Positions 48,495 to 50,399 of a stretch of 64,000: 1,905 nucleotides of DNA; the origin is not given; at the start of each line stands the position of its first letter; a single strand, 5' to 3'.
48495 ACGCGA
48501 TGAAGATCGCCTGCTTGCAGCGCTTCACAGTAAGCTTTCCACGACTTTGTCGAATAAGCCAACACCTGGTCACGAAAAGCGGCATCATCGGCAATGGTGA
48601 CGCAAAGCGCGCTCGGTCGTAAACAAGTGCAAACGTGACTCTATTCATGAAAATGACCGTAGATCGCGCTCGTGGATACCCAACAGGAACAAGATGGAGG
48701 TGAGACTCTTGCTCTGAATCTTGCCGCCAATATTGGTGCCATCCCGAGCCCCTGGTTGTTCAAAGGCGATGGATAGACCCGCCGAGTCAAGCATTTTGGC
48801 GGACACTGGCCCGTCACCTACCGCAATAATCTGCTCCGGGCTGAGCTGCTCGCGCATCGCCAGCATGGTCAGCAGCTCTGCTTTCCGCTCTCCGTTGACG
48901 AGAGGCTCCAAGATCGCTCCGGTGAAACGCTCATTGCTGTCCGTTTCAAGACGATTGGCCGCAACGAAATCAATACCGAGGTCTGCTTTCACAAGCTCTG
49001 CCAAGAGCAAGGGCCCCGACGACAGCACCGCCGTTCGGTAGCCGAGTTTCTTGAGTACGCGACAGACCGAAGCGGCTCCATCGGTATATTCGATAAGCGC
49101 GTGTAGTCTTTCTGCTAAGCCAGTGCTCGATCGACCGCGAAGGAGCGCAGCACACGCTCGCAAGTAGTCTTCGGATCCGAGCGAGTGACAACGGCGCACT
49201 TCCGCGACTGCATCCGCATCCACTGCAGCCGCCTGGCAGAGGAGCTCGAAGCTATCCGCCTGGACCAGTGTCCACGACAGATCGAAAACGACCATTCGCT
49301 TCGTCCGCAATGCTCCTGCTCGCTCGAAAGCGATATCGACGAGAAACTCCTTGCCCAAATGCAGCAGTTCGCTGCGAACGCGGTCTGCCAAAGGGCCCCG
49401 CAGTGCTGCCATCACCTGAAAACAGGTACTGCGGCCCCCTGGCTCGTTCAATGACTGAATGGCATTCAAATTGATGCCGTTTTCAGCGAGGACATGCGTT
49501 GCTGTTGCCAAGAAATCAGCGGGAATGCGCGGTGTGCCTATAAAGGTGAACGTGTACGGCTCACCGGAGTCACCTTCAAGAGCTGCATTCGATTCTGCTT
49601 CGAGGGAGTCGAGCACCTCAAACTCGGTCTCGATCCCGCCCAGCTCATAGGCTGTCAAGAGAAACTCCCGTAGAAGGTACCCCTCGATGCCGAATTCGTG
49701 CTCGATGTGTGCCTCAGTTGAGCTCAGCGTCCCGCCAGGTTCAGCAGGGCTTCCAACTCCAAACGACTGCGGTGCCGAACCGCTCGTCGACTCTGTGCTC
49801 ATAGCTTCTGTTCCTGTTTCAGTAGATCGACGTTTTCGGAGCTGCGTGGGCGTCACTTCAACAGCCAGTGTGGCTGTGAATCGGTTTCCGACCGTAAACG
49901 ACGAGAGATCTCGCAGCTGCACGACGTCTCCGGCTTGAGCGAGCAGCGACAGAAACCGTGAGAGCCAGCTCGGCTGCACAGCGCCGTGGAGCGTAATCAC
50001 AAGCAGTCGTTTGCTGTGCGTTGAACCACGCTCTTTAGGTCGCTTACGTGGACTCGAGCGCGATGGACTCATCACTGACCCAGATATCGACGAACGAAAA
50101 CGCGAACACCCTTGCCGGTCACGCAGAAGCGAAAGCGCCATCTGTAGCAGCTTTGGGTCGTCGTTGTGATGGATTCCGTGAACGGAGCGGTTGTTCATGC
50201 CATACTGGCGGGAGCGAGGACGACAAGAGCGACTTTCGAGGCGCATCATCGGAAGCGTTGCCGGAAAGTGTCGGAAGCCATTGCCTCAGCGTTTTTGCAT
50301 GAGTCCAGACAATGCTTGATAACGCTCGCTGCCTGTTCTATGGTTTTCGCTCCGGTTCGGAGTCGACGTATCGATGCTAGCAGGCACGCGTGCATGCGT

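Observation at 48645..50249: SerB-like HAD phosphatase with ACT-like N-terminus and degenerate catalytic motifs (possible pseudo-phosphatase)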

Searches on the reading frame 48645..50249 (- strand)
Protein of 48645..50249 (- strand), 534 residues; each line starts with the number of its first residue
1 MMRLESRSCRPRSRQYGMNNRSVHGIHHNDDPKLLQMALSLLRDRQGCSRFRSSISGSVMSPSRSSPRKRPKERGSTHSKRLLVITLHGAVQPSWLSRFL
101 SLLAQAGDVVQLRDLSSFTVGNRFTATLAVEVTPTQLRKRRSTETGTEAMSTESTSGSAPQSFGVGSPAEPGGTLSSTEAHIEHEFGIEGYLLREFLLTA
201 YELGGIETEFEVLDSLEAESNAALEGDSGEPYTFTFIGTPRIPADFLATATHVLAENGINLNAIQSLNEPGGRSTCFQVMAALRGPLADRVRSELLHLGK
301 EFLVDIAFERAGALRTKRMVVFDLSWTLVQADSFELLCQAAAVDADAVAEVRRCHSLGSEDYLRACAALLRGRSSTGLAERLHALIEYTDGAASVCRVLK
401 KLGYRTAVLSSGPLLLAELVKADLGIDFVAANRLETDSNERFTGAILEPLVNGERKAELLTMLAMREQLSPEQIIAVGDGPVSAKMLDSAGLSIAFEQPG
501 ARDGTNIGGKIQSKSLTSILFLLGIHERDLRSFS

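Call 3: search_protein_families(library=pfam, proteins=[window:48645-50249:-], max_evalue=1)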
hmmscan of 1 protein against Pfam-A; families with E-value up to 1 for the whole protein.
window:48645-50249:- (534 aa): 5 families
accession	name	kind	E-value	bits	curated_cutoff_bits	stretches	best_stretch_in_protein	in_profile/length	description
PF12710.13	HAD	-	7.3e-18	66.1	27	1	320-481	1-182/189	haloacid dehalogenase-like hydrolase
PF00702.32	Hydrolase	-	3.9e-09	37.6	26.4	1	384-491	89-191/191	haloacid dehalogenase-like hydrolase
PF08282.18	Hydrolase_3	-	0.001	19.3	20.9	1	441-496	173-228/255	haloacid dehalogenase-like hydrolase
PF13740.12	ACT_6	-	0.012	15.9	23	1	82-137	2-55/76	ACT domain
PF01842.31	ACT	-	0.26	11.6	27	1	247-266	14-33/66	ACT domain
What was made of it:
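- Checked: Pfam ACT_6 is only E 0.012 (call 3).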

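Call 4: search_protein_families(library=ncbifam, proteins=[window:48645-50249:-], max_evalue=1)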
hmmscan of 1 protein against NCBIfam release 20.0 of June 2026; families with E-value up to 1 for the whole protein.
window:48645-50249:- (534 aa): 11 families
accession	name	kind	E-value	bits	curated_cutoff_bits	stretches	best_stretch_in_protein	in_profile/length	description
TIGR00338.1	serB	equivalog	3.5e-32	111.8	144.15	1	313-522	10-218/219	phosphoserine phosphatase SerB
NF008350.0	PRK11133.1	equivalog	5.7e-22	78.3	413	1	287-520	79-312/324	phosphoserine phosphatase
TIGR01491.1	HAD-SF-IB-PSPlk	hypoth_equivalog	1.6e-20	73.7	151.9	1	317-504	4-196/201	phosphoserine phosphatase-like hydrolase, archaeal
TIGR01488.1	HAD-SF-IB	subfamily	1e-13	51.6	45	1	320-480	2-167/177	HAD-IB family phosphatase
TIGR01490.1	HAD-SF-IB-hyp1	subfamily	7.1e-10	39.5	98.3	1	362-492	55-192/202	HAD-IB family hydrolase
TIGR00099.1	Cof-subfamily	subfamily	0.0014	18.3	137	1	440-497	173-230/256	Cof-type HAD-IIB family hydrolase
NF045966.1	YcsE_rel_Pase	equivalog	0.024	14.1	220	1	453-498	189-234/265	YcsE-related riboflavin metabolism phosphatase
NF002245.0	PRK01158.1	equivalog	0.034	13.4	198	1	455-498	157-200/233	phosphoglycolate phosphatase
NF052359.1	HolPaseNeis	equivalog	0.04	13.6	400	0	400-447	101-148/221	histidinol-phosphatase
NF010109.0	PRK13582.1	equivalog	0.047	13.3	133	1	386-499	67-172/205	bifunctional phosphoserine phosphatase/homoserine phosphotransferase ThrH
NF007806.0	PRK10513.1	equivalog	0.13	11.6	273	1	451-497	192-238/270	sugar-phosphatase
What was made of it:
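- On SerB / phosphoserine phosphatase equivalog (TIGR00338, EC 3.1.3.3): The window protein scores 111.8 bits (call 4).
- On HAD superfamily, subfamily IB: Pfam HAD 7e-18; TIGR01488 HAD-SF-IB at 51.6 bits, above its cutoff of 45 (calls 3, 4).
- Checked: NCBIfam serB TIGR00338 covers 313-522 at 111.8 bits, below the 144.15 cutoff (calls 3, 4).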

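Call 5: search_solved_structures(query=window:48645-50249:-, max_evalue=0.01, show_alignments=3)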
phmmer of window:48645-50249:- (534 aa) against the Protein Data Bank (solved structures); distinct sequences matched with E-value up to 0.01: 12.
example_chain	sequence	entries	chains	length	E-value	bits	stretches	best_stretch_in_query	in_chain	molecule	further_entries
3p96_A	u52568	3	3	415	1.7e-27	99.7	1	231-529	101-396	Phosphoserine phosphatase SerB | Phosphoserine phosphatase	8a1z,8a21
5is2_A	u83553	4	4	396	2.7e-27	99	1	231-529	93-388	Phosphoserine phosphatase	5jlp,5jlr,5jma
5t41_A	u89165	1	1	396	6.4e-27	97.7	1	231-529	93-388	Phosphoserine phosphatase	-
5it0_A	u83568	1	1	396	8.6e-27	97.3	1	231-529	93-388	Phosphoserine phosphatase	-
5it4_A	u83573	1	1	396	1.3e-26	96.8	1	231-529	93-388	Phosphoserine phosphatase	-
5jjb_A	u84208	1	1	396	2.7e-26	95.6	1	231-529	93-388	Phosphoserine phosphatase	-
7qpl_A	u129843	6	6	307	1.1e-18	70.6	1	313-529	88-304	O-phosphoserine phosphohydrolase | Phosphoserine phosphatase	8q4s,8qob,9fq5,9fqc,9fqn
1f5s_A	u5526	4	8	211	8.5e-17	64.3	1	316-497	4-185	PHOSPHOSERINE PHOSPHATASE (PSP) | Phosphoserine Phosphatase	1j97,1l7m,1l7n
1l7o_A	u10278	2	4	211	4.2e-16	62.1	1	316-497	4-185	PHOSPHOSERINE PHOSPHATASE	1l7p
3n28_A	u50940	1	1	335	1.2e-12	50.6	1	315-498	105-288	Phosphoserine phosphatase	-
4eze_A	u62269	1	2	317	6.1e-12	48.3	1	314-503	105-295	Haloacid dehalogenase-like hydrolase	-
3m1y_A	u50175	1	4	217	4.3e-07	32.3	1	317-497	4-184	Phosphoserine phosphatase (SerB)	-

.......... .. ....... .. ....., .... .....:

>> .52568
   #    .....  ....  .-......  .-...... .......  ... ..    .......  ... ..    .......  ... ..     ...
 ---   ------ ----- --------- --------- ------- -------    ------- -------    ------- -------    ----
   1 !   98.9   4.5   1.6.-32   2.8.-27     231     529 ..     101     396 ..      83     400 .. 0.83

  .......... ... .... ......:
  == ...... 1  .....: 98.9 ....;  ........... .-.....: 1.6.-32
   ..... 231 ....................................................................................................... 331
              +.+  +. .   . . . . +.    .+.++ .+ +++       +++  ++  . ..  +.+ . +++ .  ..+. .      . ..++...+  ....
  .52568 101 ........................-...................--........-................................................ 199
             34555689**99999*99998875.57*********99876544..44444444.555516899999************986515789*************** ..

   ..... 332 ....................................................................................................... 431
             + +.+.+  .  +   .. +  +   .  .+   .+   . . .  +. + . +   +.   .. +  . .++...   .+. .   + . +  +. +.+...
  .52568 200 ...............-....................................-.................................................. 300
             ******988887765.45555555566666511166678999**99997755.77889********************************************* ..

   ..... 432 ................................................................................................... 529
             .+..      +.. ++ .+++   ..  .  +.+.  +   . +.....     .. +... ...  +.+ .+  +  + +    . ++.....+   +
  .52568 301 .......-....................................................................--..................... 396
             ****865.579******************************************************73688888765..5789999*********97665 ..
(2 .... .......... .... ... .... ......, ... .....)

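Call 6: find_homologous_proteins(query=window:48645-50249:-, max_evalue=0.001)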
Query window:48645-50249:- (534 aa): 186 proteins with E <= 0.001 among 8000 candidates; the best 120 are listed.
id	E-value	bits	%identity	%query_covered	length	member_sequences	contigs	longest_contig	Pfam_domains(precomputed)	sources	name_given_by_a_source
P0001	0.0e+0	1153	99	100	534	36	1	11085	PF00702.33,PF12710.14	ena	-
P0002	3.6e-213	727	74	89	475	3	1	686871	PF00702.33,PF12710.14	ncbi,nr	ncbi:hypothetical protein CCYA_CCYA05G1639 [Cyanidiococcus yangmingshanensis]|nr:hypothetical protei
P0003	4.1e-207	707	75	85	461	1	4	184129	PF00702.33,PF12710.14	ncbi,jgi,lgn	jgi:phosphoserine phosphatase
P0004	4.6e-146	506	55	88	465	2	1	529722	PF21086.4,PF00702.33,PF12710.14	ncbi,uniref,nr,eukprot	ncbi:hypothetical protein CDCA_CDCA05G1676 [Cyanidium caldarium]|uniref:Phosphoserine phosphatase AC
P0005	3.8e-69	252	43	64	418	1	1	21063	PF00702.33,PF12710.14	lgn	-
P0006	3.5e-67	245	45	56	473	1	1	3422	PF13419.13,PF00702.33,PF13740.13,PF12710.14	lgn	-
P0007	2.5e-66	243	36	84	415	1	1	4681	PF13419.13,PF00702.33,PF13740.13,PF12710.14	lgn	-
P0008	1.6e-63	233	42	57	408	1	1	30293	PF00702.33,PF13740.13,PF12710.14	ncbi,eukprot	ncbi:unnamed protein product [Agarophyton chilense]|eukprot:gb/GEZJ01002362.1/.p1 GENE.gb/GEZJ010023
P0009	3.3e-63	232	42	57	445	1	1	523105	PF00702.33,PF13740.13,PF12710.14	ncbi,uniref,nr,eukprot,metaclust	ncbi:unnamed protein product [Chondrus crispus]|uniref:phosphoserine phosphatase n=1 Tax=Chondrus cr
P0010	8.0e-61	224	40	64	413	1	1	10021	PF00702.33,PF13740.13,PF12710.14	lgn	-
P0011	1.0e-60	224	40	63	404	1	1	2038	PF00702.33,PF12710.14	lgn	-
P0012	3.8e-60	222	39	64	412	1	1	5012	PF00702.33,PF13740.13,PF12710.14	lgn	-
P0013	9.5e-58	214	41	57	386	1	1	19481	PF00702.33,PF12710.14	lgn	-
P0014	3.5e-54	203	39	57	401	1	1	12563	PF00702.33,PF12710.14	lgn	-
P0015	3.7e-54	202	34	84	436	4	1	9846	PF00702.33,PF13740.13,PF12710.14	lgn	-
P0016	1.6e-52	197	41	58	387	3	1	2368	PF00702.33,PF12710.14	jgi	-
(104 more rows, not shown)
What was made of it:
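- On SerB2-type architecture (ACT-ACT-PSP): Pfam ACT_6 is weak in this protein (E 0.012) but significant in orthologues (calls 3, 6).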

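Call 15: find_encoding_contigs(protein=P0001, flank=5000, max_places=4)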
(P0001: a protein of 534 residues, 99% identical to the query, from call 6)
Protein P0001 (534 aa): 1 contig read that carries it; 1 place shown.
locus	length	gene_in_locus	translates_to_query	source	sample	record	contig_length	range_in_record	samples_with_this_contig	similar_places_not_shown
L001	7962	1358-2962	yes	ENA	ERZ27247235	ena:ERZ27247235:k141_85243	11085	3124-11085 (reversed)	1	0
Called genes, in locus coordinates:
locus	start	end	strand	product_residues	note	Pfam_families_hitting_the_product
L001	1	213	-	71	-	?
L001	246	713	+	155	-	PF22832:PsaO_TMD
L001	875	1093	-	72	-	-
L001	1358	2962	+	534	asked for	PF00702:Hydrolase, PF12710:HAD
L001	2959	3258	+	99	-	-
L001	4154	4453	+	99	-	-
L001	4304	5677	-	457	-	PF00153:Mito_carr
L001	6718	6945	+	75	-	-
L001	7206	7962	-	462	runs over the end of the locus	PF01208:URO-D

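Call 19: search_protein_representatives(alignment_id=A2)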
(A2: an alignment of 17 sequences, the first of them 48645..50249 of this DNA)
Query: 17 sequences, 411 profile positions. Proteins with E-value up to 0.001 (for the whole library): 5825; up to 1e-10: 3191; up to 1e-30: 635. The best 150 are listed.
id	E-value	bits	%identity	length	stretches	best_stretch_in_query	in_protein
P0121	1.7e-168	577.3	-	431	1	5-410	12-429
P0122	1.7e-164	564.2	-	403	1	5-401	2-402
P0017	6.7e-161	552.3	-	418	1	3-400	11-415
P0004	9.5e-161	551.8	-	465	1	4-409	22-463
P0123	3.6e-147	507.1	-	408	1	6-409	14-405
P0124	6.2e-141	486.5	-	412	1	25-408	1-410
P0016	1.0e-136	472.7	-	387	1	8-406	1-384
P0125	2.4e-133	461.5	-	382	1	4-405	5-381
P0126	5.3e-116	404.4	-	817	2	4-401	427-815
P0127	4.1e-114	398.2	-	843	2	42-405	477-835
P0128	5.9e-113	394.4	-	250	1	146-409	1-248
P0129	8.7e-113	393.8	-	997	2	53-405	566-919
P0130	4.7e-112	391.4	-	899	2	61-405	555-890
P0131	8.4e-111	387.3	-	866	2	4-403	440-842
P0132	1.2e-110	386.8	-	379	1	7-323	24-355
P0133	9.4e-109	380.6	-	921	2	60-404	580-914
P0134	2.1e-108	379.4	-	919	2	50-406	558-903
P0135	6.8e-108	377.7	-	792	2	4-401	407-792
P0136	3.9e-104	365.3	-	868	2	4-406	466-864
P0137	9.3e-104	364.1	-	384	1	4-380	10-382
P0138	1.6e-103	363.3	-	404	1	37-406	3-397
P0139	7.1e-102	357.9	-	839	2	7-403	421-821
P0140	2.8e-99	349.3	-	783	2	4-402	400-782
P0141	8.1e-99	347.8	-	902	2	10-403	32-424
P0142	2.8e-98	346.1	-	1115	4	98-408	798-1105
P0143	1.6e-96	340.3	-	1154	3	10-405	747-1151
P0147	2.7e-88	313.2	-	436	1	4-404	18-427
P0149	6.7e-86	305.3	-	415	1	6-408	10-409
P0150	4.1e-85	302.7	-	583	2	157-408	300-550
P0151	8.8e-84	298.3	-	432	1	4-409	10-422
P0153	1.3e-82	294.4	-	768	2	60-402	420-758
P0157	9.0e-79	281.8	-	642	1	5-408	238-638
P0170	6.8e-73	262.4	-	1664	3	88-404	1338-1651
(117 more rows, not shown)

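Call 22: predict_structure(alignment_id=A1)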
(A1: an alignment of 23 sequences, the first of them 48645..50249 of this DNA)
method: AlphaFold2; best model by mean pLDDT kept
length: 534 residues; sequences in the alignment: 23
mean_pLDDT: 70.0   pTM: 0.62
mean pLDDT of the five models: 70.0, 68.8, 67.6, 65.4, 64.9
residues with pLDDT >= 90: 131; 70-90: 214; 50-70: 39; < 50: 150
segments of 3 or more residues with pLDDT < 50: 1-78, 137-182, 215-227, 499-511
pLDDT, mean of each block of 10 residues (from residue 1): 28 27 26 36 29 27 29 42 85 83 81 79 84 60 34 30 30 37 65 88 86 53 42 82 84 81 78 79 77 82 80 73 92 94 93 85 96 96 94 90 94 97 97 97 96 93 92 85 83 70 41 65 71 61
secondary structure, 60 per line:
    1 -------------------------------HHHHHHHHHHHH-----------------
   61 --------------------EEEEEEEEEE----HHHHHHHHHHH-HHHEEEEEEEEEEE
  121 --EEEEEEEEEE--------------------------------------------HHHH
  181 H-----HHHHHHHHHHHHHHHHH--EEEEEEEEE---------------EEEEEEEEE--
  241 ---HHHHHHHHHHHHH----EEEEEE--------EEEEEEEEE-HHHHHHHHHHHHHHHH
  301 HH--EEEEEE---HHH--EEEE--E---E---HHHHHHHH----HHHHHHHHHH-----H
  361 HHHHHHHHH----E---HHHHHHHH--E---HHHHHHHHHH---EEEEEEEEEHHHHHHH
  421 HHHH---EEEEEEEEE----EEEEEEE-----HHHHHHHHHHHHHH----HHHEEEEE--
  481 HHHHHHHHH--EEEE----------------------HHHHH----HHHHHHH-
elements in order: H32-43 E81-90 H95-105 E110-120 E123-132 H177-181 H187-203 E206-214 E230-238 H244-256 E261-266 E275-283 H285-302 E305-310 E319-322 H333-340 H345-354 H360-369 H378-385 H392-401 E405-413 H414-424 E428-436 E441-447 H453-466 E474-478 H481-489 E492-495 H518-522 H527-533
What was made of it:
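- On HAD superfamily, subfamily IB: The model pLDDT is above 90 over most of 330-480 (call 22).
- There is a long disordered N-terminus and a low-complexity insert (call 22).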

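Call 24: fold_search(model_id=the predicted structure, library=pdb)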
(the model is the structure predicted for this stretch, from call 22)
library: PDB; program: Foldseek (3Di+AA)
matches with E <= 10: 1633; with E <= 0.001: 179
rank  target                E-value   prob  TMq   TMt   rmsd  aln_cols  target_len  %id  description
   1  5jjb                  1.5e-28  1.00  0.46  0.60  14.9       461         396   23  Crystal structure of Mycobacterium avium SerB2 mutant D343G (released 2016-05-18)
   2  5is2                  1.6e-28  1.00  0.46  0.60  15.5       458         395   23  Crystal structure of Mycobacterium avium SerB2 at pH 6.6 (released 2016-04-27)
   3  3p96                  1.9e-28  1.00  0.46  0.60  15.5       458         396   23  Crystal structure of Phosphoserine phosphatase SerB from Mycobacterium avium, native form (released 2010-11-10)
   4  5t41                  3.5e-28  1.00  0.47  0.61  15.0       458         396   22  Crystal structure of Mycobacterium avium SerB2 mutant S275A/R279A at pH 6.6 with ethylene glycol bound at ACT- I domain (released 2016-11-16)
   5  5jlp                  3.7e-28  1.00  0.46  0.60  15.2       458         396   24  Crystal structure of Mycobacterium avium SerB2 in complex with serine at ACT domain (released 2017-05-03)
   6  5it0                  4.4e-28  1.00  0.46  0.59  15.3       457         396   22  Crystal structure of Mycobacterium avium SerB2 mutant D343N/D347N (released 2016-04-27)
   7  5it4                  1.0e-27  1.00  0.46  0.60  15.6       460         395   23  Crystal structure of Mycobacterium avium SerB2 mutant D343N (released 2016-04-27)
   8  7qpl                  1.2e-16  1.00  0.41  0.69   6.4       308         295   23  Crystal structure of phosphoserine phosphatase (SerB) from Brucella melitensis in complex with phosphate and magnesium (released 2023-01-18)
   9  9fq5                  8.0e-16  1.00  0.41  0.67   6.4       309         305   23  Crystal structure of phosphoserine phosphatase (SerB) from Brucella melitensis (released 2025-06-25)
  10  4eze_A                4.7e-15  1.00  0.38  0.63   5.2       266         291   20  Crystal structure of had family hydrolase t0658 from Salmonella enterica subsp. enterica serovar Typhi (Target EFI-501 (released 2012-07-25)
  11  4eze_B                5.9e-15  1.00  0.40  0.68   6.4       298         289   20  Crystal structure of had family hydrolase t0658 from Salmonella enterica subsp. enterica serovar Typhi (Target EFI-501 (released 2012-07-25)
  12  3n28                  1.6e-14  1.00  0.34  0.54   8.3       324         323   19  Crystal structure of probable phosphoserine phosphatase from vibrio cholerae, unliganded form (released 2010-07-14)
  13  1f5s_B                1.2e-13  1.00  0.31  0.76   2.5       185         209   30  CRYSTAL STRUCTURE OF PHOSPHOSERINE PHOSPHATASE FROM METHANOCOCCUS JANNASCHII (released 2001-06-20)
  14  1l7o_B                3.9e-13  1.00  0.34  0.84   4.5       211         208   28  CRYSTAL STRUCTURE OF PHOSPHOSERINE PHOSPHATASE IN APO FORM (released 2002-06-19)
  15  1f5s_A                4.3e-13  1.00  0.34  0.81   4.5       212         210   29  CRYSTAL STRUCTURE OF PHOSPHOSERINE PHOSPHATASE FROM METHANOCOCCUS JANNASCHII (released 2001-06-20)
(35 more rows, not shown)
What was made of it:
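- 49314..49568 (-): Residues 228-312: ACT2 domain and linker. calls 5, 22, 24
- On SerB2-type architecture (ACT-ACT-PSP): AF2 secondary structure and Foldseek alignment to 3p96/5is2 over about 458 columns (calls 22, 24).
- Checked: However, the AF2 model has two beta-alpha-beta-beta-alpha-beta units at about 80-214 and 228-310, and Foldseek aligns about 458 columns to M. avium SerB2, which is ACT-ACT-PSP (calls 22, 24).
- The best database matches are all SerB/PSP (calls 4, 5, 24).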
